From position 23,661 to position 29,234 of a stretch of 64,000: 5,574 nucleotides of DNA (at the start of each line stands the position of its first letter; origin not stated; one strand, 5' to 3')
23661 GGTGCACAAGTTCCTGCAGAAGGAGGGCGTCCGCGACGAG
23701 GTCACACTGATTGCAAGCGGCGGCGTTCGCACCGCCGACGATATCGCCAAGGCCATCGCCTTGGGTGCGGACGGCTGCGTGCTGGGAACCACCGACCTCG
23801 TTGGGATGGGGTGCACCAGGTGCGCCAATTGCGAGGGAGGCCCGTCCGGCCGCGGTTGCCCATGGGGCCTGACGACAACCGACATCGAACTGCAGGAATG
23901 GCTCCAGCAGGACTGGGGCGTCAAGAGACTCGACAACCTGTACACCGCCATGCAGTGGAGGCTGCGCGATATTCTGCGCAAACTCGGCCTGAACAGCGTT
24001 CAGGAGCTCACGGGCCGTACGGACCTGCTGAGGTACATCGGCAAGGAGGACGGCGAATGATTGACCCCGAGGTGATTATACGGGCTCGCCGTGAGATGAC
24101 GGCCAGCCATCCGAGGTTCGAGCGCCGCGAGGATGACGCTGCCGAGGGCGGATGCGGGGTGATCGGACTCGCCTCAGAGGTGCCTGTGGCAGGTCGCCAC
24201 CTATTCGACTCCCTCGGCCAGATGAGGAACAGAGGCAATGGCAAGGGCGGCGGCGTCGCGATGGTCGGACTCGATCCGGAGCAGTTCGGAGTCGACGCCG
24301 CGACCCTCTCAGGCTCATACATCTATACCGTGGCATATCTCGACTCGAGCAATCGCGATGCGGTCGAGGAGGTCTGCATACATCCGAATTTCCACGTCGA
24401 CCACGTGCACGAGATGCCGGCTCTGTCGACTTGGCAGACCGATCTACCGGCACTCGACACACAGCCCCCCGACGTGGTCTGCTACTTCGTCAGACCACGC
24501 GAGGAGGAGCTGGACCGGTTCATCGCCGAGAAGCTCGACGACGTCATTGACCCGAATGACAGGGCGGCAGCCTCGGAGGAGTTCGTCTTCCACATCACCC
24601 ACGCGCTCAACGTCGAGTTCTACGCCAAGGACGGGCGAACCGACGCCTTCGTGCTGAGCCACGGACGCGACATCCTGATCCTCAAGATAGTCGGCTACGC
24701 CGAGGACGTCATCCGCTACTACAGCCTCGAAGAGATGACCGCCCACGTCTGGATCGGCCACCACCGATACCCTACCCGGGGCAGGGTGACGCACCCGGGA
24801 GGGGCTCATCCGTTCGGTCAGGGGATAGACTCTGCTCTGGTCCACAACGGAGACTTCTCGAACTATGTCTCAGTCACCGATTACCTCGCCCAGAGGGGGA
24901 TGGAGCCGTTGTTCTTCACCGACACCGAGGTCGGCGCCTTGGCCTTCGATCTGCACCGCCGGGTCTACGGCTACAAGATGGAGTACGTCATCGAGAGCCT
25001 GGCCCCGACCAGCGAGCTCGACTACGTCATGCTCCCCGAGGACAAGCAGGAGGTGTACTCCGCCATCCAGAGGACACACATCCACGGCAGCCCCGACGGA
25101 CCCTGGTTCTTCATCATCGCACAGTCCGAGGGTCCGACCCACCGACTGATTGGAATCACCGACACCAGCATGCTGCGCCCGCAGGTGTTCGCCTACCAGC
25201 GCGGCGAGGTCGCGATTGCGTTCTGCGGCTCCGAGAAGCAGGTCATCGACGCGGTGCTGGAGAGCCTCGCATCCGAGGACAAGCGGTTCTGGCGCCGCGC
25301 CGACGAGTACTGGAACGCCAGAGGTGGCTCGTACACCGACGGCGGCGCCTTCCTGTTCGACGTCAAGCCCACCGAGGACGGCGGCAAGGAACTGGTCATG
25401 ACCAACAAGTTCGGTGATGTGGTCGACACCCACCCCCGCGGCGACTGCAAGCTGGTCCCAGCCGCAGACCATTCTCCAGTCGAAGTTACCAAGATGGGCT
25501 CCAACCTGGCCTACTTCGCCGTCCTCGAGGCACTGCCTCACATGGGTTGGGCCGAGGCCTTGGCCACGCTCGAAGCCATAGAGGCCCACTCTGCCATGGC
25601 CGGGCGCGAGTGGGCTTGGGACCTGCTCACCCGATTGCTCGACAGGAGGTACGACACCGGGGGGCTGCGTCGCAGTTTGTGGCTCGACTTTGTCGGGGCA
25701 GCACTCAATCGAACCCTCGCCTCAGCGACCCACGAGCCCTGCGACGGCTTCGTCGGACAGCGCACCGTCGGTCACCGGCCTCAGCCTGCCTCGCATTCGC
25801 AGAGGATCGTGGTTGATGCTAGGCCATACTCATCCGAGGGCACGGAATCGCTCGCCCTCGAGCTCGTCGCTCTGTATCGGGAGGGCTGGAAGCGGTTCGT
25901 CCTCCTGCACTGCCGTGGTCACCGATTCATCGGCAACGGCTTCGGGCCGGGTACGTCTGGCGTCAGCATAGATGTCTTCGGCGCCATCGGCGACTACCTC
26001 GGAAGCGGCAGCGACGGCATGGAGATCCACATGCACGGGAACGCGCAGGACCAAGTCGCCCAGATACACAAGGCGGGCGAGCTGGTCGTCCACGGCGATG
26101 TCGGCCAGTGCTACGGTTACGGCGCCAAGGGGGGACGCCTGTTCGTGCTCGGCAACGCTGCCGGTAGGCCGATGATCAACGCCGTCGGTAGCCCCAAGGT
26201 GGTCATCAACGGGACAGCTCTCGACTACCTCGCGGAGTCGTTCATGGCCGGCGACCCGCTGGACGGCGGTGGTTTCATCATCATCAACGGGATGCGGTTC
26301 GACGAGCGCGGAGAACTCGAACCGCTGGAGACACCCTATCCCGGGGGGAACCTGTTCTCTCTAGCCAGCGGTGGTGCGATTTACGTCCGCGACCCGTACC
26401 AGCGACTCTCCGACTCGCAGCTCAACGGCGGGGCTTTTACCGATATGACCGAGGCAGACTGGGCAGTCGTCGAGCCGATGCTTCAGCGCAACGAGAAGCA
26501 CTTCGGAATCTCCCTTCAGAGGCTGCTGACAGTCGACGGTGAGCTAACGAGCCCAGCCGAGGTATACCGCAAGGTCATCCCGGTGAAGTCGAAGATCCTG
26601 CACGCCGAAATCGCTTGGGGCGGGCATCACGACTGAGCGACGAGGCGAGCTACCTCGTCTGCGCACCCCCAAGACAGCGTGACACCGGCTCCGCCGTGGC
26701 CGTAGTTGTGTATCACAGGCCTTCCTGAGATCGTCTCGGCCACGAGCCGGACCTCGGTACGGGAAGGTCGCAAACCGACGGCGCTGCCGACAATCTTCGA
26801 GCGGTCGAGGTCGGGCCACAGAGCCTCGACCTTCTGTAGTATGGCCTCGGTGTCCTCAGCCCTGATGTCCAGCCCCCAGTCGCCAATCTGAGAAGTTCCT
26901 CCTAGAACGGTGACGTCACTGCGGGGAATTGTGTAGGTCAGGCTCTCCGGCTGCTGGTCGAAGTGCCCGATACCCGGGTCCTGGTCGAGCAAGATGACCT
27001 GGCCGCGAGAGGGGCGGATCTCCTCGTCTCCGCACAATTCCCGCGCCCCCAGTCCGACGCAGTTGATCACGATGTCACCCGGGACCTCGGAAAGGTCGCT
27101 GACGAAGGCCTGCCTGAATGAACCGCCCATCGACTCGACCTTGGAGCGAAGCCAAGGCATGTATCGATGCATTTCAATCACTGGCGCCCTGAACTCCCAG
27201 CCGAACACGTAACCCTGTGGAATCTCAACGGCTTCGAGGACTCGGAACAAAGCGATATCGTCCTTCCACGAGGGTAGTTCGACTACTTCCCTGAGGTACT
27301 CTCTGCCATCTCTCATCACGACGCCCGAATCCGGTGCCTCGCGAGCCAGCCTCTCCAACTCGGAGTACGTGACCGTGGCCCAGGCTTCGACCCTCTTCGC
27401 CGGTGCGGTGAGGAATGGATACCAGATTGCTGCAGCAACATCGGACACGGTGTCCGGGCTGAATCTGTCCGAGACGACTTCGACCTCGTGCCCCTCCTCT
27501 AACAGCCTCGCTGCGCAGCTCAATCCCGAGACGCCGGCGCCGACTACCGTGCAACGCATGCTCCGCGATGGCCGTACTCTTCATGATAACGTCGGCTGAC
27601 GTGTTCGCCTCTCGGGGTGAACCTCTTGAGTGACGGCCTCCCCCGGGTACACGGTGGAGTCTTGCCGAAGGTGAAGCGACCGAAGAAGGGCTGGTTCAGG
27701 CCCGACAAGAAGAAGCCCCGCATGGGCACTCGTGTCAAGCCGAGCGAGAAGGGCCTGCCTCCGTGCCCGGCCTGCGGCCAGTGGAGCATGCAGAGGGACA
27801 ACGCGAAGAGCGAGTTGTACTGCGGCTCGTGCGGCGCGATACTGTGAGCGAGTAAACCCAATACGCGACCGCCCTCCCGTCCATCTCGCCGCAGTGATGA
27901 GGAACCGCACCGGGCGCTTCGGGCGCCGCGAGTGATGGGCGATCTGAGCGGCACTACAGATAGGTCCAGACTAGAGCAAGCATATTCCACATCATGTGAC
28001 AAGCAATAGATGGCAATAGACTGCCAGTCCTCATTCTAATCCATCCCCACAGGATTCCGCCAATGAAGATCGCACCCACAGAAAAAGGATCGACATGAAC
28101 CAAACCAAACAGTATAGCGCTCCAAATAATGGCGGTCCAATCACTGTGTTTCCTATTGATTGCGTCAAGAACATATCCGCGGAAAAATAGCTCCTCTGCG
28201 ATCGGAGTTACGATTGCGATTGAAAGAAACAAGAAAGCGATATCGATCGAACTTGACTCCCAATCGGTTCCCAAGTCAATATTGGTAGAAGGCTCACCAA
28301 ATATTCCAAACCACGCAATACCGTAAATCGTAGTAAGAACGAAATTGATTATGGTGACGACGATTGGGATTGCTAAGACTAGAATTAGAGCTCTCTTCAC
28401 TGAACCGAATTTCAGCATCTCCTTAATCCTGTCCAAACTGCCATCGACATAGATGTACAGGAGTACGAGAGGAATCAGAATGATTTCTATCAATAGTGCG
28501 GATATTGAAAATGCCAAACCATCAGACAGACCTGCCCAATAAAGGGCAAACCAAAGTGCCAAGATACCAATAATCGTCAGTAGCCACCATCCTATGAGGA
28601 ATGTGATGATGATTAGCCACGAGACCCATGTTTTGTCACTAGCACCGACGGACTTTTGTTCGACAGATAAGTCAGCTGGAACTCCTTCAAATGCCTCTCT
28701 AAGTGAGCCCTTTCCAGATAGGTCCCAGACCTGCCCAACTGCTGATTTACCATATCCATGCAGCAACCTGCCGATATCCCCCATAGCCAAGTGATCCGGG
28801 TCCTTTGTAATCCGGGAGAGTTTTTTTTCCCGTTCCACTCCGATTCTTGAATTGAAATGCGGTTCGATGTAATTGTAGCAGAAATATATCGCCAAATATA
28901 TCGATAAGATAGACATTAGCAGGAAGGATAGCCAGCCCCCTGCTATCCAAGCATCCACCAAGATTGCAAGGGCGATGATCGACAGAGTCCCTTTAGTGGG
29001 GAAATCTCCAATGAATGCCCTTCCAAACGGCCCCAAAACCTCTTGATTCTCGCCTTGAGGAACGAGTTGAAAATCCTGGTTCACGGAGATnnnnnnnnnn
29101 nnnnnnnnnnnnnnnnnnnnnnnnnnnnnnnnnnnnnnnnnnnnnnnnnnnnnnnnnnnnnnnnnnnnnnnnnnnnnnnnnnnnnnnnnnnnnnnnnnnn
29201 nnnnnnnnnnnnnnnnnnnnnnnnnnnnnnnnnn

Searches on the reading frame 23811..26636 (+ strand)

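Call 7: search_protein_families(library=pfam, proteins=[window:23811-26636:+], max_evalue=0.00001)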
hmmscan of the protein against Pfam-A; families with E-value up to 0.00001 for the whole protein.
window:23811-26636:+ (941 aa): 2 families
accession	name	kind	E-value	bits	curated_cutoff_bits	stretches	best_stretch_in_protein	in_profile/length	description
PF01493.24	GXGXG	-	5.5e-09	36.3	32.5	1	716-868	30-171/190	GXGXG motif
PF13522.11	GATase_6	-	3.9e-06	27.3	27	0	310-376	9-74/130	Glutamine amidotransferase domain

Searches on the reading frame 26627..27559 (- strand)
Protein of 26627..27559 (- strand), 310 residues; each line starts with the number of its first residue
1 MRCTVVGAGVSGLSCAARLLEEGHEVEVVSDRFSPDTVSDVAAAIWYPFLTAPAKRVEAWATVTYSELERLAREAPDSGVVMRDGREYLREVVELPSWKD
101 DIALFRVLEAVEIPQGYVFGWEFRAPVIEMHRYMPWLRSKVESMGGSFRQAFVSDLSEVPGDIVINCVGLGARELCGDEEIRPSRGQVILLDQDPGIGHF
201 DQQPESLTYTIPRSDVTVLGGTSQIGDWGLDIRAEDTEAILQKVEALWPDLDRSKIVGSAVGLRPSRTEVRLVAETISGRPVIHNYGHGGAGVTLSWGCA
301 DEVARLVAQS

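Call 7: search_protein_families(library=pfam, proteins=[window:26627-27559:-], max_evalue=0.00001)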
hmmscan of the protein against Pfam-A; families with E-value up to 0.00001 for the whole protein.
window:26627-27559:- (310 aa): 1 family
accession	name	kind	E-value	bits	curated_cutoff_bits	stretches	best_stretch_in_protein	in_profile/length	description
PF01266.30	DAO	-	4.9e-40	138.6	27.9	1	4-306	3-353/353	FAD dependent oxidoreductase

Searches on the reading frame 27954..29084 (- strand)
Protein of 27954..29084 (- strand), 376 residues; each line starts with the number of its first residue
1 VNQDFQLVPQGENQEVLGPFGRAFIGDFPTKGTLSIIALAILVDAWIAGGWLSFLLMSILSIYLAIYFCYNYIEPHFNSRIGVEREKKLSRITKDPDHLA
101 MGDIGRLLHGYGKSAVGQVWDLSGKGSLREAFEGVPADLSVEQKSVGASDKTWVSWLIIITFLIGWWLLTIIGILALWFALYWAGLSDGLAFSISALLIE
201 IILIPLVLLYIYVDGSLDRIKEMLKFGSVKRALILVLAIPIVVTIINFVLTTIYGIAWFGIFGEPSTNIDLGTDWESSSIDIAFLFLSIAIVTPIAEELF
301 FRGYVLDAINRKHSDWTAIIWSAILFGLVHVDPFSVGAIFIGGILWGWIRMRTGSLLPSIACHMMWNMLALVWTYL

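Call 7: search_protein_families(library=pfam, proteins=[window:27954-29084:-], max_evalue=0.00001)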
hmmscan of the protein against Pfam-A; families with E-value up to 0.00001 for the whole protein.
window:27954-29084:- (376 aa): 1 family
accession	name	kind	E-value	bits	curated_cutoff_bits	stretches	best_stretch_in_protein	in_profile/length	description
PF02517.21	Rce1-like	-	4.2e-25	88.3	22.4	1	282-368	4-92/93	Type II CAAX prenyl endopeptidase Rce1-like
